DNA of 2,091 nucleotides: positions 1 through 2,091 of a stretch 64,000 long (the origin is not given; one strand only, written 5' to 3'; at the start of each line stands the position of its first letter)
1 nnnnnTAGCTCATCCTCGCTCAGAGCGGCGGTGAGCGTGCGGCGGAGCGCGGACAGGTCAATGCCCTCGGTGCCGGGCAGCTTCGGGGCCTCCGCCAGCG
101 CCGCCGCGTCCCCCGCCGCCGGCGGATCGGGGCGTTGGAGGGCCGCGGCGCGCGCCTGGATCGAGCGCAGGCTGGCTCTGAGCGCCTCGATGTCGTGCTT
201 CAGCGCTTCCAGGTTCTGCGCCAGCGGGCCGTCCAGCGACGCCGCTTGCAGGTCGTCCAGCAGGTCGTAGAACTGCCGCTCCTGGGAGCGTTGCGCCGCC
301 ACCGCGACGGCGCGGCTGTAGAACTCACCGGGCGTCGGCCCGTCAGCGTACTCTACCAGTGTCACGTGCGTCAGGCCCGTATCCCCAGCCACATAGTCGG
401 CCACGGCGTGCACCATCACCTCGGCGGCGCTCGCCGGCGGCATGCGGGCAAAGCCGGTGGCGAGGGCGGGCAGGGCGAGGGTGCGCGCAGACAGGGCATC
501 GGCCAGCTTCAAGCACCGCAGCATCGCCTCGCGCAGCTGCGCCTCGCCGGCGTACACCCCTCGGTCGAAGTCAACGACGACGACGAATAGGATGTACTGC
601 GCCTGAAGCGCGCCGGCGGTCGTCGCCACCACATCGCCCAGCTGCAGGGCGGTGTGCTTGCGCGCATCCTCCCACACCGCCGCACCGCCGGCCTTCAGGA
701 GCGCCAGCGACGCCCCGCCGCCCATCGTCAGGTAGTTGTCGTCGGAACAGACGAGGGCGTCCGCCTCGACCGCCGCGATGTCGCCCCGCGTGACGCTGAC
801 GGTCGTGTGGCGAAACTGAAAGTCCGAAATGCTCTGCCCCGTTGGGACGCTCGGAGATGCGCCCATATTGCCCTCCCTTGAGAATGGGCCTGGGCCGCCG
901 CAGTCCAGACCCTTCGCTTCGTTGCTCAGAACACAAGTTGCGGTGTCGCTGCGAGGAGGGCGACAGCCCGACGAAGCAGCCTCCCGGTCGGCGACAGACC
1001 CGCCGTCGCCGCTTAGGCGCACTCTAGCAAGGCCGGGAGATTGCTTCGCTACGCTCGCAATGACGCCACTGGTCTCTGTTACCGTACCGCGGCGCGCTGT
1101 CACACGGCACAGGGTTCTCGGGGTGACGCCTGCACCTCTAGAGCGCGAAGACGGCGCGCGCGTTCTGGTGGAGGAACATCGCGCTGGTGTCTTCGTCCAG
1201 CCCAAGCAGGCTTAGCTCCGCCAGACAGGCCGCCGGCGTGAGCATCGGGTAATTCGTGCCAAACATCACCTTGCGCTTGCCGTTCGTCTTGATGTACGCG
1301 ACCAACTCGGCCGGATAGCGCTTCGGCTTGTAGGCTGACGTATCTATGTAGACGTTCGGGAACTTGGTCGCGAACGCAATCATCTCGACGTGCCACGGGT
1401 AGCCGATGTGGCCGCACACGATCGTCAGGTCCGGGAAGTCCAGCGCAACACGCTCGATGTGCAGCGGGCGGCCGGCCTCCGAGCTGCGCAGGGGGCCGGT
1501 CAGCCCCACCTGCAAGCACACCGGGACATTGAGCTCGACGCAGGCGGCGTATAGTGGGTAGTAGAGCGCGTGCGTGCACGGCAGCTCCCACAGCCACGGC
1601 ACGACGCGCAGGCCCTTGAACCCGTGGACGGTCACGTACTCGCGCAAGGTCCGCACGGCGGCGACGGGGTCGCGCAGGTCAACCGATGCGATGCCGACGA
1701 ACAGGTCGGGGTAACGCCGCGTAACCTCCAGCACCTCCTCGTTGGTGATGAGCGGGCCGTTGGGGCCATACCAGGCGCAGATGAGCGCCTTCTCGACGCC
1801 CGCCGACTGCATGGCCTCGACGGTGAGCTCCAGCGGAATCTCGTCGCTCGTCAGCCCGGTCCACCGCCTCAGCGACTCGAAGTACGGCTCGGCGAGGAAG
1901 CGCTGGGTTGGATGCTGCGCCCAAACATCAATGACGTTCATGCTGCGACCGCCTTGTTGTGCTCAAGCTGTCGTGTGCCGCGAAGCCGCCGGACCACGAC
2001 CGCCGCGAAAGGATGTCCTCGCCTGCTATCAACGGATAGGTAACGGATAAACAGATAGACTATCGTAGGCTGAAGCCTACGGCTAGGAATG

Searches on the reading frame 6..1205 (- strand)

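Call 29: search_protein_families(library=pfam, proteins=[window:6-1205:-], max_evalue=0.001)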
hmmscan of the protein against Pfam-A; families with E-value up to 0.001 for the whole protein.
window:6-1205:- (400 aa): 1 family
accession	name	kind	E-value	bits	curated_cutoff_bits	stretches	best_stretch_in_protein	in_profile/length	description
PF01661.27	Macro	-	1.2e-16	61.1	22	1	157-264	6-118/118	Macro domain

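Call 60: search_protein_families(library=padloc, proteins=[window:6-1205:-])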
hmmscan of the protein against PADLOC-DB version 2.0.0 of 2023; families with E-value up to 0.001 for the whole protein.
window:6-1205:- (400 aa): 0 families

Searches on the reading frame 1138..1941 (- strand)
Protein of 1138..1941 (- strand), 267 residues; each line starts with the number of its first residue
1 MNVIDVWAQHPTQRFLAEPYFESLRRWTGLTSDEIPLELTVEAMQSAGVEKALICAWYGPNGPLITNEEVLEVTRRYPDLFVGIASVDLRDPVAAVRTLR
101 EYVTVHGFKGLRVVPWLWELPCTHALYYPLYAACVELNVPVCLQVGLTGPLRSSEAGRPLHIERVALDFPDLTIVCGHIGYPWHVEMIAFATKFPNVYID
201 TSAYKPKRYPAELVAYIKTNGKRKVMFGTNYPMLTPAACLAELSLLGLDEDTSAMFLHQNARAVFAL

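Call 29: search_protein_families(library=pfam, proteins=[window:1141-1941:-], max_evalue=0.001)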
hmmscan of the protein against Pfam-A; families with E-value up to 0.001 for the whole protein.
window:1141-1941:- (267 aa): 1 family
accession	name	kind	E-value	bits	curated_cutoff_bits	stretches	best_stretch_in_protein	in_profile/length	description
PF04909.20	Amidohydro_2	-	1e-40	140.8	26.4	1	66-266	65-288/289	Amidohydrolase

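Call 53: find_encoding_contigs(protein=window:1138-1941:-, flank=6000, max_places=8)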
Protein window:1138-1941:- (267 aa): no gene with exactly this product is on record in the collection.
